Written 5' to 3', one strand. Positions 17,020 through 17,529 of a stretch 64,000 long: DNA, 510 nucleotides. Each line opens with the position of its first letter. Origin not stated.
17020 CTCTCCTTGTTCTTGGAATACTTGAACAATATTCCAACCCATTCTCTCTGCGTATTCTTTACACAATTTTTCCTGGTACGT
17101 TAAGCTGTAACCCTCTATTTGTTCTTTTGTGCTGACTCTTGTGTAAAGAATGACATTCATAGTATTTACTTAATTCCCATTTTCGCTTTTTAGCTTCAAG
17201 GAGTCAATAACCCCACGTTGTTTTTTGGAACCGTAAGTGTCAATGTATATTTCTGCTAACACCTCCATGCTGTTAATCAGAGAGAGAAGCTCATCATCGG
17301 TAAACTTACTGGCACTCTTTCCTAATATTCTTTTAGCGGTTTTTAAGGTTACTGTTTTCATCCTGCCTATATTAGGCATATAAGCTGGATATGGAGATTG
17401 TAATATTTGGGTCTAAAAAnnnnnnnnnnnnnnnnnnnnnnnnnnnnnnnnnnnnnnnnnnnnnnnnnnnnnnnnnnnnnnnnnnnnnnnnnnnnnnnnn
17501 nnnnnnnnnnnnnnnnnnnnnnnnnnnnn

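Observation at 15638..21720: PICI-like integrative island at tRNA-Glu carrying a small terminase and abortive-infection-type cargo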

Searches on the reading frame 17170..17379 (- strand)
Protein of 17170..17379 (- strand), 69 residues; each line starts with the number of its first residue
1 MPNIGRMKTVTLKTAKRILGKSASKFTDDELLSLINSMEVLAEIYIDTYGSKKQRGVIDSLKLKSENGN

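Call 8: search_protein_families(library=pfam, proteins=[window:17170-17379:-], max_evalue=0.1)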
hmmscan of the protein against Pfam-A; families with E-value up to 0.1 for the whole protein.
window:17170-17379:- (69 aa): 0 families

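Call 9: search_protein_families(library=phrogs, proteins=[window:17170-17379:-], max_evalue=0.01)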
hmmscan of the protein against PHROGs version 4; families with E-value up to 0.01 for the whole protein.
window:17170-17379:- (69 aa): 0 families

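Call 10: search_protein_families(library=padloc, proteins=[window:17170-17379:-], max_evalue=0.01)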
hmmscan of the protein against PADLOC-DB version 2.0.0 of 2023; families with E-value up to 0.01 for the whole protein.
window:17170-17379:- (69 aa): 0 families

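Call 72: find_homologous_proteins(query=window:17170-17379:-, max_evalue=0.001)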
Query window:17170-17379:- (69 aa): 1 proteins with E <= 0.001 among 1 candidates.
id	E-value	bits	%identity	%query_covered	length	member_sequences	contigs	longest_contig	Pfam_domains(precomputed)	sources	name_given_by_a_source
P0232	2.4e-35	136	100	100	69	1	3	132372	-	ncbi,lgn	-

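Call 73: search_protein_families(library=ncbifam, proteins=[window:17170-17379:-], max_evalue=0.01)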
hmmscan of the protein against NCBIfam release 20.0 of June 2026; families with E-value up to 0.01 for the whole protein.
window:17170-17379:- (69 aa): 0 families

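Call 80: predict_structure(protein=window:17170-17379:-)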
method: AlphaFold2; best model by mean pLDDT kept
length: 69 residues; sequences in the alignment: 1
mean_pLDDT: 79.6   pTM: 0.53
mean pLDDT of the five models: 79.6, 79.3, 78.2, 67.7, 61.2
residues with pLDDT >= 90: 12; 70-90: 42; 50-70: 11; < 50: 4
segments of 3 or more residues with pLDDT < 50: none
pLDDT, mean of each block of 10 residues (from residue 1): 60 88 91 87 86 82 61
secondary structure, 60 per line:
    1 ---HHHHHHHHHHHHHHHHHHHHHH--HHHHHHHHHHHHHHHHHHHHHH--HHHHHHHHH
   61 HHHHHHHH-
elements in order: H4-25 H28-49 H52-68

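Call 85: fold_search(model_id=the predicted structure, library=pdb)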
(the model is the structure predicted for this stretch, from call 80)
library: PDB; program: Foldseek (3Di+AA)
matches with E <= 10: 7; with E <= 0.001: 0
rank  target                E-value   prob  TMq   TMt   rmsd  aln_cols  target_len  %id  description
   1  5bse_D                5.5e+00  0.08  0.33  0.12  10.4        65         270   22  Crystal structure of Medicago truncatula (delta)1-Pyrroline-5-Carboxylate Reductase (MtP5CR) (released 2015-11-11)
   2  6pek_E                5.8e+00  0.09  0.36  0.13   5.8        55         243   22  Structure of Spastin Hexamer (Subunit A-E) in complex with substrate peptide (released 2019-12-04)
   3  5bsf_D                7.5e+00  0.06  0.33  0.13  10.8        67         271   21  Crystal structure of Medicago truncatula (delta)1-Pyrroline-5-Carboxylate Reductase (MtP5CR) in complex with NAD+ (released 2015-11-11)
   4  1wgf_MODEL_1_A        9.2e+00  0.07  0.34  0.28   4.5        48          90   17  Solution structure of the 4th HMG-box of mouse UBF1 (released 2004-11-28)
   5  4hnj_B                9.2e+00  0.03  0.29  0.17  11.0        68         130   18  Crystallographic structure of BCL-xL domain-swapped dimer in complex with PUMA BH3 peptide at 2.9A resolution (released 2013-01-23)
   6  8p6j_GGG              9.2e+00  0.03  0.24  0.17  16.6        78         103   10  Structure of the hypervariable region of Streptococcus pyogenes M3 protein in complex with a collagen peptide (released 2023-06-21)
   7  3nuf_B                9.8e+00  0.04  0.29  0.21   6.2        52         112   17  Crystal structure of a PRD-containing transcription regulator (LSEI_2718) from Lactobacillus casei ATCC 334 at 1.38 A  (released 2010-09-08)
